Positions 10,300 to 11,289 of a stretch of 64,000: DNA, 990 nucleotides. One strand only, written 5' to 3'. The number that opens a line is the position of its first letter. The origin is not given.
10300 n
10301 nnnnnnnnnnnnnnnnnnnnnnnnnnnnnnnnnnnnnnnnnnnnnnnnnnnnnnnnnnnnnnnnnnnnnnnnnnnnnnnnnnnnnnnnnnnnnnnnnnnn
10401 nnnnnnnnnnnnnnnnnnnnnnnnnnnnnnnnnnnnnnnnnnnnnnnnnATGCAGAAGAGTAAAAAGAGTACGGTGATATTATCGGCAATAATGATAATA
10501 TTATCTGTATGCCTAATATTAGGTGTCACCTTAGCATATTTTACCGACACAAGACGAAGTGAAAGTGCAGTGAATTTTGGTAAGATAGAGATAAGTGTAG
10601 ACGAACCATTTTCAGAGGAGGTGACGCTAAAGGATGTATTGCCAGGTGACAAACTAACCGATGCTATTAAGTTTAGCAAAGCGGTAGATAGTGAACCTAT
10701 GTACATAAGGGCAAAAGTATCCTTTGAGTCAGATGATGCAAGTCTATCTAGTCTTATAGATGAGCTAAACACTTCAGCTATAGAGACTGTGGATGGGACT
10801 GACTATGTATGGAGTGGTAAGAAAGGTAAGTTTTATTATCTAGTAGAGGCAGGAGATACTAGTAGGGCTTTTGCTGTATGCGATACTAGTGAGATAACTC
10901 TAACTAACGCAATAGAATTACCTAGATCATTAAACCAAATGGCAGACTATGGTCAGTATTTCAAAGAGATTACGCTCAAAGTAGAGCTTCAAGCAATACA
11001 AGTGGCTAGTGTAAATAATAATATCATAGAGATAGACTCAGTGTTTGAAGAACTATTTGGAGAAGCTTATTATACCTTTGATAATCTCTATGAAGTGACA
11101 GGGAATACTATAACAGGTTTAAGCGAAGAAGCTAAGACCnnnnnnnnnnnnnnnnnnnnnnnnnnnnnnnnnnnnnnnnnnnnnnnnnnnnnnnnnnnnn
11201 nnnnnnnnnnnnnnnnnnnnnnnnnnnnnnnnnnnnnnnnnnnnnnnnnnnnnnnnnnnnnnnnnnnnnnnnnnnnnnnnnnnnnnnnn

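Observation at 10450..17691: Giant 2,413-aa protein fusing a TasA/camelysin-like, SipW-type N-terminus to about 2,000 aa of BspA-type LRRs, with no recognisable wall or membrane anchor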

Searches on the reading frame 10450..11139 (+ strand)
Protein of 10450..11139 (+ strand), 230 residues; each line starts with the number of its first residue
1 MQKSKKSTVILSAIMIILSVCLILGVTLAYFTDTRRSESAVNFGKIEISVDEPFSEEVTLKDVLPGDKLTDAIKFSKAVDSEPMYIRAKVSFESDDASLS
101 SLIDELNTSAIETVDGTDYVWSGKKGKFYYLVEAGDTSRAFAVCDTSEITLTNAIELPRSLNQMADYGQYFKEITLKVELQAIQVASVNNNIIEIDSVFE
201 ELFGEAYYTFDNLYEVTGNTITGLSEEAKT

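Call 3: search_protein_families(library=pfam, proteins=[window:10450-11139:+], max_evalue=1)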
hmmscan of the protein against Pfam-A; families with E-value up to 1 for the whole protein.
window:10450-11139:+ (230 aa): 1 family
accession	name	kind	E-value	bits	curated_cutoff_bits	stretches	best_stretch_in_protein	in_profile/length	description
PF12389.13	Peptidase_M73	-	3.7e-07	30.6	22.5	1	12-75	9-70/196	Camelysin metallo-endopeptidase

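Call 4: search_protein_families(library=ncbifam, proteins=[window:10450-11139:+], max_evalue=1)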
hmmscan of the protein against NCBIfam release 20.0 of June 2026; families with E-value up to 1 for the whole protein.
window:10450-11139:+ (230 aa): 3 families
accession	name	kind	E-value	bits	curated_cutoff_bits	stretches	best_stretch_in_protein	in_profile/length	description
TIGR04090.1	exp_by_SipW_IV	subfamily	0.0001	22.1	60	1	12-80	5-69/241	BsaA family SipW-dependent biofilm matrix protein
NF046066.1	BioflmMtrxTasA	equivalog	0.00018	21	450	1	6-77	4-74/264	biofilm matrix protein TasA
TIGR04088.1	cognate_SipW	domain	0.00038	20.5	19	1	16-34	4-22/34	SipW-dependent-type signal peptide-containing protein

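Call 7: find_homologous_proteins(query=window:10450-11139:+, max_evalue=0.001)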
Query window:10450-11139:+ (230 aa): 2 proteins with E <= 0.001 among 781 candidates.
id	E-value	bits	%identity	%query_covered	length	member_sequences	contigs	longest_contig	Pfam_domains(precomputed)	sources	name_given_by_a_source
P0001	1.5e-50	190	49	84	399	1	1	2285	PF13306.13,PF07523.19,PF12389.14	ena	-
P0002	9.5e-49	184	55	73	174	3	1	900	PF12389.14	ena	-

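Call 11: search_solved_structures(query=window:10450-11139:+, max_evalue=10, show_alignments=3)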
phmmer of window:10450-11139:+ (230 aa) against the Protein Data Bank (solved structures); distinct sequences matched with E-value up to 10: 8.
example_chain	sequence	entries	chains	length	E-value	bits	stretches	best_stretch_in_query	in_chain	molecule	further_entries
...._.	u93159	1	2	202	0.16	15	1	134-206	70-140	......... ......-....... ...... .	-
1h6o_A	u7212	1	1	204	0.17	15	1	134-206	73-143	TELOMERIC REPEAT BINDING FACTOR 1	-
5wir_B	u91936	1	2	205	0.17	15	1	134-206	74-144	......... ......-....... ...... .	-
3bqo_A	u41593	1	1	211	0.18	14.9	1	135-206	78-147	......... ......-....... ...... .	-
8w8g_A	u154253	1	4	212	0.18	14.9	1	135-206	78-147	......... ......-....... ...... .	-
3l82_A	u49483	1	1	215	0.18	14.8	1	135-206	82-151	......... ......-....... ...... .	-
9hcl_A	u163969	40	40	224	0.2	14.7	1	135-206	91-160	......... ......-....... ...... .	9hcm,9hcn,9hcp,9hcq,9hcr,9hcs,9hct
8ox1_L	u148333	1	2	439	0.58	13.2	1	149-206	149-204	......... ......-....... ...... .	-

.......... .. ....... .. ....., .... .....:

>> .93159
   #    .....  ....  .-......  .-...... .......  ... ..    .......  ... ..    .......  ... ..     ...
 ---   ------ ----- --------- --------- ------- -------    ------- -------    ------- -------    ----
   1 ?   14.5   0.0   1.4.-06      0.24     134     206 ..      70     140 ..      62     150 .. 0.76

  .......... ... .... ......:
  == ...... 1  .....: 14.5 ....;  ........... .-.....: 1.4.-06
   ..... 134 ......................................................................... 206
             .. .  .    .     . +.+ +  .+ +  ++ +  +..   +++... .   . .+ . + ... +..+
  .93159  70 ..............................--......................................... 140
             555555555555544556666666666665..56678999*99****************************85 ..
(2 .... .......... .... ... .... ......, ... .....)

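Call 19: predict_structure(alignment_id=A1)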
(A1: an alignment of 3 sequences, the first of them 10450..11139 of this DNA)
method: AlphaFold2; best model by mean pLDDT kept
length: 230 residues; sequences in the alignment: 3
mean_pLDDT: 45.3   pTM: 0.40
mean pLDDT of the five models: 45.3, 43.8, 40.0, 33.7, 32.5
residues with pLDDT >= 90: 0; 70-90: 12; 50-70: 57; < 50: 161
segments of 3 or more residues with pLDDT < 50: 1-6, 24-52, 64-83, 109-167, 184-217, 219-230
pLDDT, mean of each block of 10 residues (from residue 1): 53 71 46 30 36 55 48 41 53 70 58 33 38 35 29 40 47 60 43 37 35 41 43
secondary structure, 60 per line:
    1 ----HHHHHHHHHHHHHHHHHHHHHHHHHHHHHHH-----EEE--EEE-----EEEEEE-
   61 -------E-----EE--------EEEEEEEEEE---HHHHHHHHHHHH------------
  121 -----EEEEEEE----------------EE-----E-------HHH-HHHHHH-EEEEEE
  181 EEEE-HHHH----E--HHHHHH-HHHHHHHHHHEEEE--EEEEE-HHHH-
elements in order: H5-35 E41-43 E46-48 E54-59 E84-93 H97-108 E126-132 H168-173 E175-184 H186-189 H197-202 H204-213 E214-217 E220-224 H226-229

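Call 20: search_protein_representatives(alignment_id=A1)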
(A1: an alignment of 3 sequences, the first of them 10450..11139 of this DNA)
Query: 3 sequences, 233 profile positions. Proteins with E-value up to 0.001 (for the whole library): 680; up to 1e-10: 149; up to 1e-30: 58. The best 150 are listed.
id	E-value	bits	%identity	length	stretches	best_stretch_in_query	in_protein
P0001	1.0e-116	404.8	-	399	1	1-233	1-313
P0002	1.4e-99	348.8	-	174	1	1-174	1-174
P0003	3.6e-88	311.4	-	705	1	3-232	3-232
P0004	3.5e-87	308.2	-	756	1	3-232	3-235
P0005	4.7e-86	304.5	-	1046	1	1-232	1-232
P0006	1.1e-83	296.7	-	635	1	3-212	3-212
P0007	2.5e-83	295.6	-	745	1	3-232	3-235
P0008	1.6e-82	293.0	-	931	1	2-213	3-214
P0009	3.3e-74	265.8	-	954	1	1-231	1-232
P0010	5.2e-61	222.6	-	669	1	2-231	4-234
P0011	5.1e-59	216.0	-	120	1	1-123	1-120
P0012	8.5e-59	215.3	-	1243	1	1-232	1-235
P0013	1.1e-56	208.5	-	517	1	1-209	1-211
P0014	1.7e-54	201.2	-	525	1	2-209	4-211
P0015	2.9e-53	197.2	-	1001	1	3-232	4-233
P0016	3.2e-51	190.5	-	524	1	1-209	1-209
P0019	2.3e-45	171.3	-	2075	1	8-207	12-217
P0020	2.6e-45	171.2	-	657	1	5-229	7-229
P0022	4.7e-43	163.8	-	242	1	3-208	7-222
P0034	3.9e-39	151.0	-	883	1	3-209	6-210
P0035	8.4e-39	149.9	-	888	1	10-222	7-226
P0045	3.9e-37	144.4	-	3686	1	3-209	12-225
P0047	1.6e-36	142.4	-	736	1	3-210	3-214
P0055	1.2e-34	136.3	-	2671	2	10-208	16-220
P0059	1.2e-30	123.2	-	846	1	10-208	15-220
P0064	1.3e-27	113.2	-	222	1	1-207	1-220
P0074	1.4e-22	96.8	-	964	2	5-209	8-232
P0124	1.4e-13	67.4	-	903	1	6-210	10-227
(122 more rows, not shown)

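Call 27: search_solved_structures(query=A2, max_evalue=10, show_alignments=3)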
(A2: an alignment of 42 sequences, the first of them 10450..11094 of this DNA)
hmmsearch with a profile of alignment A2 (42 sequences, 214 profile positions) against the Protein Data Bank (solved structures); distinct sequences matched with E-value up to 10: 8.
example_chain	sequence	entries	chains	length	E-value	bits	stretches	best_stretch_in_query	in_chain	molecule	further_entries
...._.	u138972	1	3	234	0.0028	20.3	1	33-80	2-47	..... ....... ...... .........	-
4yg3_A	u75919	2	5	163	0.017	17.7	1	133-185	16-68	Outer capsid protein VP4 | Outer capsid protein VP8*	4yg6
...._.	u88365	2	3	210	0.035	16.7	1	35-80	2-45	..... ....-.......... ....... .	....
2lk9_A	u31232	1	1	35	0.26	13.9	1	8-40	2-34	Bone marrow stromal antigen 2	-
3tpa_A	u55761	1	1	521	0.61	12.7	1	86-165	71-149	Heme-binding protein A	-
9hmf_O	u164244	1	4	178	0.76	12.4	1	3-101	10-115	Flagellar protein FliL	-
2l2t_A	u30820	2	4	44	1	12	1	16-39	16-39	Receptor tyrosine-protein kinase erbB-4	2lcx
6wvg_A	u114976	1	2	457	5.1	9.7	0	9-43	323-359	Green fluorescent protein, Leukocyte surface antigen CD53 chimera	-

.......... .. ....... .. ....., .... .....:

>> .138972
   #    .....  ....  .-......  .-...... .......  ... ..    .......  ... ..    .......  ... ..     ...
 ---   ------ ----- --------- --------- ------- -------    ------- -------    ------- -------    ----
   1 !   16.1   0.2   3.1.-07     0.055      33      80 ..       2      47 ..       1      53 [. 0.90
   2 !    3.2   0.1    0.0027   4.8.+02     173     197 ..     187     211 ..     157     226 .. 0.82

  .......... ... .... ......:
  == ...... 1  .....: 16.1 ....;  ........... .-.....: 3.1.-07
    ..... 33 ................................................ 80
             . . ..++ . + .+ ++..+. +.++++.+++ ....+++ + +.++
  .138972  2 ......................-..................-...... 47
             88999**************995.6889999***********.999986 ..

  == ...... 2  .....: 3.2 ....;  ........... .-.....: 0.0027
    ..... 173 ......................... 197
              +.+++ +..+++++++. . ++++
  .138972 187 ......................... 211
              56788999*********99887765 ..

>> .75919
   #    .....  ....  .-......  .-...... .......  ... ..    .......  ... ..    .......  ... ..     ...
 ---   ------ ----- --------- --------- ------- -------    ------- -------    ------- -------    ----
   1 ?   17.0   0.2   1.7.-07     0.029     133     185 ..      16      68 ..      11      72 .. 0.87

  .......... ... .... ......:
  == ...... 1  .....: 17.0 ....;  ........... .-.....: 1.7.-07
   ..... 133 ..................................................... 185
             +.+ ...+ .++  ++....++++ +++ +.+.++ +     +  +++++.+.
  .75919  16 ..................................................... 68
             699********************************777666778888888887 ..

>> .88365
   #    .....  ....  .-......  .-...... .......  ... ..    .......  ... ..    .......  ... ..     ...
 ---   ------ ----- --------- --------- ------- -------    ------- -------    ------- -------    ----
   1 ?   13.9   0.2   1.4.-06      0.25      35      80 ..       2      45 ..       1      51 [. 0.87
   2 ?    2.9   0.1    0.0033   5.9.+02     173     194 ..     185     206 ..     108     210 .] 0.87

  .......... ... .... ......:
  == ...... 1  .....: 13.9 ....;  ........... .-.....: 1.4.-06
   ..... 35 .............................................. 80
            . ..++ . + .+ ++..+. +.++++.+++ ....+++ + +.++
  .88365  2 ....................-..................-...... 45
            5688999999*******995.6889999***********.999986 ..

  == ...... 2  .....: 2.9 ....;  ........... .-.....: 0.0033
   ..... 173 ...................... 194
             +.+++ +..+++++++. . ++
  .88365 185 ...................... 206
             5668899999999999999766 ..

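Call 29: search_protein_families(library=pfam, alignment_id=A2, max_evalue=0.001)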
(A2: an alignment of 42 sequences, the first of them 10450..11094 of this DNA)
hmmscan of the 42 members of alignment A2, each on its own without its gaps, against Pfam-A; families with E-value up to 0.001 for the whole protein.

A. member 1, window:10450-11094:+ (215 aa): 1 family
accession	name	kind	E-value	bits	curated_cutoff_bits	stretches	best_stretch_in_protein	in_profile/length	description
PF12389.13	Peptidase_M73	-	3.2e-07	30.8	22.5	1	12-75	9-70/196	Camelysin metallo-endopeptidase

B. families by the number of members that match (of 42 scanned): 2 families
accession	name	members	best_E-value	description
PF12389.13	Peptidase_M73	18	3e-08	Camelysin metallo-endopeptidase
PF20009.4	GEVED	1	0.00094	GEVED domain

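Call 32: find_related_loci(query=A1, collection=genome_contigs, flank=10000)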
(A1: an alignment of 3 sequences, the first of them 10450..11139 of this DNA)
Query A1 (230 aa) in genome_contigs; peptide patterns used: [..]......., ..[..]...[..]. (x = any residue, [..] = any of these).
94 stretches matched a pattern, but none encodes a relative of the query by tblastn (E <= 1e-3).

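Call 34: predict_structure(alignment_id=A2)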
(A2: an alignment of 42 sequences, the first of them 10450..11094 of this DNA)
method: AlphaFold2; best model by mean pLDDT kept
length: 215 residues; sequences in the alignment: 42
mean_pLDDT: 90.5   pTM: 0.79
mean pLDDT of the five models: 90.5, 90.5, 90.0, 87.5, 85.7
residues with pLDDT >= 90: 162; 70-90: 37; 50-70: 16; < 50: 0
segments of 3 or more residues with pLDDT < 50: none
pLDDT, mean of each block of 10 residues (from residue 1): 74 96 94 67 77 90 91 95 97 96 95 98 96 98 97 95 88 94 95 96 85 61
secondary structure, 60 per line:
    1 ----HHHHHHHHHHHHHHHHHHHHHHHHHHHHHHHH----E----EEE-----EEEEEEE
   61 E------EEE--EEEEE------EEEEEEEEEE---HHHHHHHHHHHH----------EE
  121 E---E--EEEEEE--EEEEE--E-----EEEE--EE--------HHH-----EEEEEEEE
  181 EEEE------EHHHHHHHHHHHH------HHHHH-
elements in order: H5-36 E46-48 E54-61 E68-70 E73-77 E84-93 H97-108 E119-121 E128-133 E136-140 E149-152 E173-184 H192-203 H210-214

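Call 36: find_related_loci(query=A3, collection=genome_contigs, flank=10000)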
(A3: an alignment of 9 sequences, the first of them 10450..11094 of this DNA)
Query A3 (215 aa) in genome_contigs; peptide patterns used: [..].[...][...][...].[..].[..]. (x = any residue, [..] = any of these).
8 stretches matched a pattern; 1 encode a relative of the query (tblastn E <= 1e-3); 1 distinct loci.
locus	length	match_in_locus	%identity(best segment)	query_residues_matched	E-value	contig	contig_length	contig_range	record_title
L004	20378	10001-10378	24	13-144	3e-8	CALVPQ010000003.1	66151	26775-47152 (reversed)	MAG: uncultured Clostridia bacterium isolate BRZ_CF__bin29 genome assembly, contig: BRZ_CF__NODE_566_length_66151_cov_11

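Call 37: fold_search(model_id=the predicted structure, library=pdb)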
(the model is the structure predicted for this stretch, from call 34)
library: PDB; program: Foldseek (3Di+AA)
matches with E <= 10: 573; with E <= 0.001: 0
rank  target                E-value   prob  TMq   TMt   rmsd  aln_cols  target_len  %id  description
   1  7d3d_A                1.3e-02  0.30  0.20  0.25   8.6       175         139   13  Crystal structure of SPOP bound with a peptide (released 2020-11-18)
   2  6i68_C                2.1e-02  0.51  0.23  0.32   7.7       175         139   14  Co-crystal structure of human SPOP MATH domain (M117V) and human BRD3 fragment (released 2019-05-08)
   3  3hqm_B                2.6e-02  0.47  0.23  0.32   8.1       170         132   12  Structures of SPOP-Substrate Complexes: Insights into Molecular Architectures of BTB-Cul3 Ubiquitin Ligases: SPOPMATHx (released 2009-10-20)
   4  6e1r_A                2.6e-02  0.28  0.20  0.10  15.9       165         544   10  Crystal structure of the Acinetobacter phage vB_ApiP_P1 tailspike protein (released 2019-07-17)
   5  2df7_R                2.9e-02  0.08  0.12  0.07  19.0       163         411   13  Crystal structure of infectious bursal disease virus VP2 subviral particle (released 2006-06-27)
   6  2b9v_A                3.7e-02  0.06  0.12  0.06  17.7       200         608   10  Acetobacter turbidans alpha-amino acid ester hydrolase (released 2005-12-27)
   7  6e1r_B                3.9e-02  0.23  0.21  0.10  16.5       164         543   11  Crystal structure of the Acinetobacter phage vB_ApiP_P1 tailspike protein (released 2019-07-17)
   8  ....                  4.1e-02  0.97  0.43  0.47   5.9       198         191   11  The structural versatility of TasA in B. subtilis biofilm formation (released 2018-03-21)
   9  2df7_E                4.1e-02  0.08  0.13  0.08  19.0       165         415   12  Crystal structure of infectious bursal disease virus VP2 subviral particle (released 2006-06-27)
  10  1ryy_A                4.1e-02  0.06  0.12  0.06  17.7       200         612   10  Acetobacter turbidans alpha-amino acid ester hydrolase Y206A mutant (released 2005-02-22)
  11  7vrn_B                4.3e-02  0.08  0.12  0.08  18.1       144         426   11  Structure of infectious bursal disease virus Gt strain (released 2022-03-30)
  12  2df7_J                4.3e-02  0.08  0.12  0.08  16.8       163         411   12  Crystal structure of infectious bursal disease virus VP2 subviral particle (released 2006-06-27)
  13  2df7_N                4.3e-02  0.08  0.12  0.07  19.0       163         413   13  Crystal structure of infectious bursal disease virus VP2 subviral particle (released 2006-06-27)
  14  2df7_D                4.6e-02  0.08  0.12  0.07  17.0       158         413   13  Crystal structure of infectious bursal disease virus VP2 subviral particle (released 2006-06-27)
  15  5lf2_B                4.9e-02  0.51  0.23  0.18   9.9       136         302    7  Crystal structure of laminin beta2 LE5-LF-LE6 (released 2016-07-27)
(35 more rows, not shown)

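Call 40: find_homologous_proteins(query=A2, max_evalue=0.00001)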
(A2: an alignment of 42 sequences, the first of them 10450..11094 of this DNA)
Query A2 (42 sequences) (215 aa, profile of the alignment): 7 proteins with E <= 0.00001 among 4766 candidates.
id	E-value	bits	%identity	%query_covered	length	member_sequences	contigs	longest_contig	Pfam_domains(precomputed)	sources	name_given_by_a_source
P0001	3.5e-63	231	49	90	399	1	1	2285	PF13306.13,PF07523.19,PF12389.14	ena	-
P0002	1.7e-53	199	55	79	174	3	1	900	PF12389.14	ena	-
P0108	7.7e-42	161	29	85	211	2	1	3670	-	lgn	-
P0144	7.0e-41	158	31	93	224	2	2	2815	-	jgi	-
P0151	1.4e-34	137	56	51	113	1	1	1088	PF12389.14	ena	-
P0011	1.1e-33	134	95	56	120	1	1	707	PF12389.14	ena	-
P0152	2.6e-8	52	28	87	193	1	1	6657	PF12389.14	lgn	-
